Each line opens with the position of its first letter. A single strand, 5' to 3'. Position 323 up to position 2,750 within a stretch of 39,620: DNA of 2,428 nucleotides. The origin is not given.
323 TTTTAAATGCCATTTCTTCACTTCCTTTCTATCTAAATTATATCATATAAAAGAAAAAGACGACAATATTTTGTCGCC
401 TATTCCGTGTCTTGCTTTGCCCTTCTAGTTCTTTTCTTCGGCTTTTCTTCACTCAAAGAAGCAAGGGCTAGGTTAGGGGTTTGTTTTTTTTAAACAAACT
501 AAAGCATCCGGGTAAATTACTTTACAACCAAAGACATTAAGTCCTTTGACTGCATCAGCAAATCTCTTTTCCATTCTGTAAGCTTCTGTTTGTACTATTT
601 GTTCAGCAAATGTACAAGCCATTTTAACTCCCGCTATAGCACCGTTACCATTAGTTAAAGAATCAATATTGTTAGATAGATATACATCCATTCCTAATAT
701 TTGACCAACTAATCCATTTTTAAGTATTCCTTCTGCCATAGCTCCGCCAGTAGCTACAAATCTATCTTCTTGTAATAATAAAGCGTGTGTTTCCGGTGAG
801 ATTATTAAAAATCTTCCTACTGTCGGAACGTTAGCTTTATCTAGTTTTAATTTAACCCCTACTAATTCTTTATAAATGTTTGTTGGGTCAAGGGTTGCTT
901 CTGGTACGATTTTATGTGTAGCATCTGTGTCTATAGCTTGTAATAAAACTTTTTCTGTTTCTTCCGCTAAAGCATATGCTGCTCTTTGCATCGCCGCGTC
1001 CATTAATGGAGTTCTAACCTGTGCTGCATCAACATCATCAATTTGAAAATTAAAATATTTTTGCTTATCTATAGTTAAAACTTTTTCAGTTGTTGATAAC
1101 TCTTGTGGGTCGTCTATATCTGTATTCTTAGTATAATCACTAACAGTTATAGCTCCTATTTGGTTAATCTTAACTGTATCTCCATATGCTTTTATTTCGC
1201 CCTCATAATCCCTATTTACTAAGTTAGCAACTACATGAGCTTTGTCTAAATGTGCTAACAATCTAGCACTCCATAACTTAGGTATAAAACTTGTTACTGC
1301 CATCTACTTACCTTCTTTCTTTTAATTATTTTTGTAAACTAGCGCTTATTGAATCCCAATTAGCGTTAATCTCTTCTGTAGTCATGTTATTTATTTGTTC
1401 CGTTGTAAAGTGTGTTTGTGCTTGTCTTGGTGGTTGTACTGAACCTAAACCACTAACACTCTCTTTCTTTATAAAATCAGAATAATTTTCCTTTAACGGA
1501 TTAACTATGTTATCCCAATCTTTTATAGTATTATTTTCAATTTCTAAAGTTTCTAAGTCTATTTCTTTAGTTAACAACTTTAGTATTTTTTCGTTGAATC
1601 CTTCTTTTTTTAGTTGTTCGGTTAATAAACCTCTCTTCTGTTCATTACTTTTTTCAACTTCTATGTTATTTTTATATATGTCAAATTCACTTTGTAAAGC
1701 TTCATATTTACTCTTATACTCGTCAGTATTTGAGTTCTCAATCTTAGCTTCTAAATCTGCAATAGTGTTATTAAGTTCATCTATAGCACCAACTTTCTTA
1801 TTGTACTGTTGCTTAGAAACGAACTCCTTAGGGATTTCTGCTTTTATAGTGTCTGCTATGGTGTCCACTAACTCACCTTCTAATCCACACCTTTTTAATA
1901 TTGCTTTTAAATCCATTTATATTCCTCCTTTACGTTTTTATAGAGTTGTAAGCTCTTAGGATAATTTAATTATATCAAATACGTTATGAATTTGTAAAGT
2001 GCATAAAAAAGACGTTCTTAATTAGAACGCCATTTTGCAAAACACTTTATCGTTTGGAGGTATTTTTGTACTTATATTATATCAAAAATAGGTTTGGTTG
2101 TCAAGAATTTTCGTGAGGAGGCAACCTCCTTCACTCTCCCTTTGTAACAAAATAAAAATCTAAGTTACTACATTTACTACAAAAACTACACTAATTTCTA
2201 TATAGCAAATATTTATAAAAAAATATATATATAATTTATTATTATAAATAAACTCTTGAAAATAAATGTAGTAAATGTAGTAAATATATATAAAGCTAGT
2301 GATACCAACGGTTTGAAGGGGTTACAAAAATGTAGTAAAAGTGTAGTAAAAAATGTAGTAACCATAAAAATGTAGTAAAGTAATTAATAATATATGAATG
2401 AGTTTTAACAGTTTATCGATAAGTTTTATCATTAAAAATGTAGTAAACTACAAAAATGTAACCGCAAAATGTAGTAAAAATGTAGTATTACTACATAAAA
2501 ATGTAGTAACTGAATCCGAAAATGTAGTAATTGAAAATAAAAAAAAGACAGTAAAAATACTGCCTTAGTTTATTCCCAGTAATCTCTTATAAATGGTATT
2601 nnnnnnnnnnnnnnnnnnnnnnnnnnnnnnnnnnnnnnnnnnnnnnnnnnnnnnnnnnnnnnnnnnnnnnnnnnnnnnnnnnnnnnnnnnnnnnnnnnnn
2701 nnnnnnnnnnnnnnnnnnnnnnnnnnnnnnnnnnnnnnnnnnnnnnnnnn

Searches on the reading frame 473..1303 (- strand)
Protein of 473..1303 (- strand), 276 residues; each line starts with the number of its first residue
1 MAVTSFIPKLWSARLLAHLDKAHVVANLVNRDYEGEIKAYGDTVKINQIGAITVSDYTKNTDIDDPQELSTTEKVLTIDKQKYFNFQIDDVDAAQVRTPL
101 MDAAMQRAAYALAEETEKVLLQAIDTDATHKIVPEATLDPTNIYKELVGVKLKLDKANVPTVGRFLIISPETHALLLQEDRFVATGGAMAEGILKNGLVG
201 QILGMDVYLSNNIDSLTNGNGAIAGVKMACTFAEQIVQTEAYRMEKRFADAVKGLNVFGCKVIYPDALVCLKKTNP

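Call 12: search_protein_families(library=pfam, proteins=[window:473-1303:-], max_evalue=0.01)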
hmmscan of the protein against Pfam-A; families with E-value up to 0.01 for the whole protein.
window:473-1303:- (276 aa): 2 families
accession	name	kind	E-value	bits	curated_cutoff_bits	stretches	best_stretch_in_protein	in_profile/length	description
PF25209.1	Phage_capsid_4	-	1.6e-14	55.2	27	1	27-267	17-256/262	Phage capsid protein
PF19821.5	Phage_capsid_2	-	0.00055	19.7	25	1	41-184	36-195/293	Phage capsid protein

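Call 13: search_protein_families(library=phrogs, proteins=[window:473-1303:-], max_evalue=0.001)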
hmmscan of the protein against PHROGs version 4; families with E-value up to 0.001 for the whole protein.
window:473-1303:- (276 aa): 4 families
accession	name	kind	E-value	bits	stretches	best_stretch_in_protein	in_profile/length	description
phrog_267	-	head and packaging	8.1e-80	269.9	1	2-275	32-327/410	major head protein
phrog_283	-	head and packaging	7.9e-26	92.3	1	3-229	5-232/385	major head protein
phrog_422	-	head and packaging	2.2e-11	44.8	1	41-202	40-203/297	major head protein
phrog_544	-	head and packaging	6.5e-06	26.7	1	8-214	14-217/282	major head protein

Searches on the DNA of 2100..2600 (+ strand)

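Call 8: search_dna_similar(query=window:2100-2600:+, collection=phages, mode=distant, max_rows=30)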
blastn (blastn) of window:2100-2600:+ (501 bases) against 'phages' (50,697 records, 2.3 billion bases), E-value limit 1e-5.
Records with a match: 15; places in all: 31; records where one place covers at least 80% of the query: 15.
Best place of each record, by identity: 95-99% 11; 90-95% 4.
By first word of the organism name: Clostridium 15.
By host as written in the record: Clostridium perfringens 12; Clostridium perfringens 2589 1; Clostridium perfringens JCM 1290 1; Clostridium perfringens 012 1.
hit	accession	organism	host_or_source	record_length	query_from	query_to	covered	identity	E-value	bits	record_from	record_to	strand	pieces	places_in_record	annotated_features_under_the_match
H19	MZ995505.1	Clostridium phage vB_CpeP_PMQ04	Clostridium perfringens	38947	1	501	100%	98.6%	0e+0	869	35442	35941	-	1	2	P-loop ATPase-like protein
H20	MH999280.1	Clostridium phage CPD1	Clostridium perfringens 2589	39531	1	501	100%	98.6%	0e+0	866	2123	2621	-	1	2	hypothetical protein | integrase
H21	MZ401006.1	Clostridium phage CPQ4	Clostridium perfringens JCM 1290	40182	1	501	100%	98.4%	0e+0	863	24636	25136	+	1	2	hypothetical protein | integrase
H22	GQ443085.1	Clostridium phage phiCP26F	Clostridium perfringens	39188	1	501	100%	97.8%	0e+0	855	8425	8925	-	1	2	phi26F_gp9: P-loop ATPase-like protein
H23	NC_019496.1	Clostridium phage phiCP26F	Clostridium perfringens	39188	1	501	100%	97.8%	0e+0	855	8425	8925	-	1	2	phi26F_gp9: DNA helicase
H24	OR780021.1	Clostridium phage XP41-N3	Clostridium perfringens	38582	1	501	100%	97.6%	0e+0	847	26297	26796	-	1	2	hypothetical protein | DNA helicase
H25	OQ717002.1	Clostridium phage vB_CpeS-17DYC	Clostridium perfringens 012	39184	1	501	100%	97.4%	0e+0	843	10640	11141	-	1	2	hypothetical protein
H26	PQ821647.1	Clostridium phage HMD-PC1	Clostridium perfringens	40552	1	501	100%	97.4%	0e+0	838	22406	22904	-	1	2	DNA helicase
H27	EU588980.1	Clostridium phage phiCP39-O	Clostridium perfringens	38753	1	501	100%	97.2%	0e+0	839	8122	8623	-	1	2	hypothetical protein | integrase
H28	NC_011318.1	Clostridium phage phiCP39-O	Clostridium perfringens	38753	1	501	100%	97.2%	0e+0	839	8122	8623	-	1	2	hypothetical protein | DNA helicase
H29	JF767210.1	Clostridium phage phiCP9O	Clostridium perfringens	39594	11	501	98%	97.6%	0e+0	830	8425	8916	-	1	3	predicted P-loop ATPase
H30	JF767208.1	Clostridium phage phiCP13O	Clostridium perfringens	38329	1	501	100%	93.2%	0e+0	762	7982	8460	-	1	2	predicted P-loop ATPase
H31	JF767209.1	Clostridium phage phiCP34O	Clostridium perfringens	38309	1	501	100%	93.2%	0e+0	762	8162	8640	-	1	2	predicted P-loop ATPase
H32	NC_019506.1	Clostridium phage phiCP13O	Clostridium perfringens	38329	1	501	100%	93.2%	0e+0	762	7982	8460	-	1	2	DNA helicase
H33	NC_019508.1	Clostridium phage phiCP34O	Clostridium perfringens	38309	1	501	100%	93.2%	0e+0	762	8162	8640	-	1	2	DNA helicase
